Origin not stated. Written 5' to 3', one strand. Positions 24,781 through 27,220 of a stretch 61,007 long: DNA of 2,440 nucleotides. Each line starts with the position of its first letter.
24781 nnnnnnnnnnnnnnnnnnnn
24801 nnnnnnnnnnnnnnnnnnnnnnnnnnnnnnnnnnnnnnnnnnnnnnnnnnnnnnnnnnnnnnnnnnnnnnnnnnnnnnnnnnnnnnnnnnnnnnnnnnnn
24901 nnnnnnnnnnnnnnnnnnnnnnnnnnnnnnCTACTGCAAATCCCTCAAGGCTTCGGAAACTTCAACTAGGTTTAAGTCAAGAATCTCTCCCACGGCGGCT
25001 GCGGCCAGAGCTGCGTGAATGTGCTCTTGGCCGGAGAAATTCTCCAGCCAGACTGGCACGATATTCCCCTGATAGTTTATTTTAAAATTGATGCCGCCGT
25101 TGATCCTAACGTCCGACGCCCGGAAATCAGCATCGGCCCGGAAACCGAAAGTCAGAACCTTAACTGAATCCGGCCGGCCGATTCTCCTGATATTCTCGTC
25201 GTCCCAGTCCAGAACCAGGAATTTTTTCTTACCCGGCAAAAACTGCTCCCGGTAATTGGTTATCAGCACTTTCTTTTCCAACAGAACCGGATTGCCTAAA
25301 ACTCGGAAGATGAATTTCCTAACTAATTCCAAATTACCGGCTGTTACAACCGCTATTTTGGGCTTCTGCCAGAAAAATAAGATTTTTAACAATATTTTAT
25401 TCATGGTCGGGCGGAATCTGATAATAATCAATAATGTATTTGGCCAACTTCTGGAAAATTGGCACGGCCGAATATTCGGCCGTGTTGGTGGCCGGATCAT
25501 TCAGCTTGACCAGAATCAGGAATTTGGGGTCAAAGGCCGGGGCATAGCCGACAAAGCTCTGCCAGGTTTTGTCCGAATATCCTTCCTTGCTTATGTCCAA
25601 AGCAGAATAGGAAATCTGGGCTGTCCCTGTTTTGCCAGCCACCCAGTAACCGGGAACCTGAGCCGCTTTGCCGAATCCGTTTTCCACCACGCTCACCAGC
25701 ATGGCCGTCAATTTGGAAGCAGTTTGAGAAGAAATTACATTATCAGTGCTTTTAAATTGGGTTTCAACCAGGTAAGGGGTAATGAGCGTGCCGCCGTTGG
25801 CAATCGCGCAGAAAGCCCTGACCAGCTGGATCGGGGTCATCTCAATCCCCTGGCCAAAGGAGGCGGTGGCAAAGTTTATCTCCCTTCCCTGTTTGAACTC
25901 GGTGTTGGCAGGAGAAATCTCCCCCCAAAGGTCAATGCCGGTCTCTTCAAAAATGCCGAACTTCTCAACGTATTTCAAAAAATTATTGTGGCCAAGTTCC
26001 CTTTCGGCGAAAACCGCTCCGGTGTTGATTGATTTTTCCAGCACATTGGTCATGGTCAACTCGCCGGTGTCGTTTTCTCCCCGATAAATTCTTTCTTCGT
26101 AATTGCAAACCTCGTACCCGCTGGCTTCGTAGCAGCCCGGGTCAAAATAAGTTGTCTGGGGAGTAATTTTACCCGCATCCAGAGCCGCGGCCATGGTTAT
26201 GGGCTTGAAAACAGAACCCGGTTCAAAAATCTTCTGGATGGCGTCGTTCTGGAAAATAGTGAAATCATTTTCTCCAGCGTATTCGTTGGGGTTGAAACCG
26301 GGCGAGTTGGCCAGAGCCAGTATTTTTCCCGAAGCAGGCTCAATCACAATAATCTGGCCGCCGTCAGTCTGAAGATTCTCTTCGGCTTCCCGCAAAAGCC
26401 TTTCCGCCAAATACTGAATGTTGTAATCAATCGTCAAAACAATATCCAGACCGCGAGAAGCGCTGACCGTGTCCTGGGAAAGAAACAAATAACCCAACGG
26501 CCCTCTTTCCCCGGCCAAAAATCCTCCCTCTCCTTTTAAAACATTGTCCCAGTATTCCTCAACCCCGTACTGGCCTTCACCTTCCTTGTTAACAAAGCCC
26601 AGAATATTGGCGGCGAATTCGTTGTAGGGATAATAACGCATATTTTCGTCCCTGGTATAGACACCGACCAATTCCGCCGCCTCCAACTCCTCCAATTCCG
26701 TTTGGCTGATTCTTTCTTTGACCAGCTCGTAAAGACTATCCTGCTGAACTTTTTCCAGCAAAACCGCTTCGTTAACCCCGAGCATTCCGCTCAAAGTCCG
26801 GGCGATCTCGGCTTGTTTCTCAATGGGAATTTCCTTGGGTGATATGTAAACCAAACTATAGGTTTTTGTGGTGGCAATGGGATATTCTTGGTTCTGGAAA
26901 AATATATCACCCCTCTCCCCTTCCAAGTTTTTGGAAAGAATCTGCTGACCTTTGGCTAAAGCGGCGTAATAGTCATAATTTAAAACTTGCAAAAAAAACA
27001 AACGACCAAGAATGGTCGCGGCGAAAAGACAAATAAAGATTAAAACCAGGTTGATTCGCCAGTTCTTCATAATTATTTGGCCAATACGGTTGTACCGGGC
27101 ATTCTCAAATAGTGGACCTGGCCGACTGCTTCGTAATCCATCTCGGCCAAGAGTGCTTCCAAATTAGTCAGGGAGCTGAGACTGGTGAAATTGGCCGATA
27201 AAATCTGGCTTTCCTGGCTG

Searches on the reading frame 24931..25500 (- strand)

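Call 6: search_protein_families(library=pfam, proteins=[window:24931-25500:-], max_evalue=1)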
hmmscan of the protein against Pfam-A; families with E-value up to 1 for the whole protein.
window:24931-25500:- (189 aa): 0 families

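Call 21: search_protein_families(library=ncbifam, proteins=[window:24931-25500:-], max_evalue=0.01)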
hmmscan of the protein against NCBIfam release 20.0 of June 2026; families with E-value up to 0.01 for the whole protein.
window:24931-25500:- (189 aa): 3 families
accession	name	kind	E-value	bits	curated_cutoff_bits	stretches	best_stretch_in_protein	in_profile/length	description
NF001126.0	PRK00139.1-4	equivalog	1.5e-07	30.4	373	1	89-188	227-326/486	UDP-N-acetylmuramoyl-L-alanyl-D-glutamate--2,6-diaminopimelate ligase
TIGR01143.1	murF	subfamily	1e-05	24.7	288.6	1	92-188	186-282/418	UDP-N-acetylmuramoyl-tripeptide--D-alanyl-D-alanine ligase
NF008896.0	PRK11929.1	equivalog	0.005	14.7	1023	1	93-188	717-818/965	bifunctional UDP-N-acetylmuramoyl-L-alanyl-D-glutamate--2,6-diaminopimelate ligase MurE/UDP-N-acetylmuramoyl-tripeptide--D-alanyl-D-alanine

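Call 22: search_protein_families(library=phrogs, proteins=[window:24931-25500:-], max_evalue=0.1)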
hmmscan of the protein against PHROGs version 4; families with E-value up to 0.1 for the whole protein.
window:24931-25500:- (189 aa): 0 families

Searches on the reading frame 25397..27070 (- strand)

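Call 21: search_protein_families(library=ncbifam, proteins=[window:25397-27070:-], max_evalue=0.01)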
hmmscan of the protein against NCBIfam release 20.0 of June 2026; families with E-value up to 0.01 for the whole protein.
window:25397-27070:- (557 aa): 25 families
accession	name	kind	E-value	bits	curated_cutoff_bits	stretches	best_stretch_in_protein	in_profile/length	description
TIGR02214.1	spoVD_pbp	equivalog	8.8e-105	351.4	688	1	8-556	4-564/636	stage V sporulation protein D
TIGR03423.1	pbp2_mrdA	equivalog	1.4e-77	261.6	455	1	5-547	2-591/593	penicillin-binding protein 2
NF053573.1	PBP2_PenA_Neis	exception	3.1e-69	234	1105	1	3-542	25-556/572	peptidoglycan D,D-transpeptidase PBP2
NF011685.0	PRK15105.1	subfamily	1.1e-53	182.7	737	1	3-555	21-566/588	peptidoglycan glycosyltransferase FtsI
NF038271.1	strep_PBP2X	exception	5.6e-46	157.1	1050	1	88-529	118-596/750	penicillin-binding protein PBP2X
NF051842.1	PBP4_5_Efaec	equivalog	9.4e-42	143.2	700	1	40-525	152-647/668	penicillin-binding protein PBP4(5)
TIGR02074.1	PBP_1a_fam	subfamily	1.6e-34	119.6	508.75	1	204-545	220-531/535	PBP1A family penicillin-binding protein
NF008061.0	PRK10795.1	equivalog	3.9e-34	118.2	962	2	166-488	207-535/634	peptidoglycan DD-transpeptidase MrdA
NF038278.1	strep_PBP2B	exception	1.3e-23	83.4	975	2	198-469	295-589/678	penicillin-binding protein PBP2B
NF051885.1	tranpepglycosPbpC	equivalog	5e-21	75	900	1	208-485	292-545/632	multimodular transpeptidase-transglycosylase PbpC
NF000237.1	MECA_PBP2A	equivalog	5.8e-19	67.8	750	1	37-488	135-605/668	PBP2a family beta-lactam-resistant peptidoglycan transpeptidase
TIGR02073.1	PBP_1c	equivalog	2.7e-18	66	494.2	1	206-484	239-494/728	penicillin-binding protein 1C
NF038276.1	strep_PBP2A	exception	7.6e-18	64.1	1100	1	227-549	343-639/716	penicillin-binding protein PBP2A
NF000408.1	MECA2_pure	exception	7.9e-16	57.4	1525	1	206-488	320-605/668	PBP2a family beta-lactam-resistant peptidoglycan transpeptidase MecA2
NF000409.1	MECA_pure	exception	1.2e-15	57.1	1490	2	207-488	321-605/668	PBP2a family beta-lactam-resistant peptidoglycan transpeptidase MecA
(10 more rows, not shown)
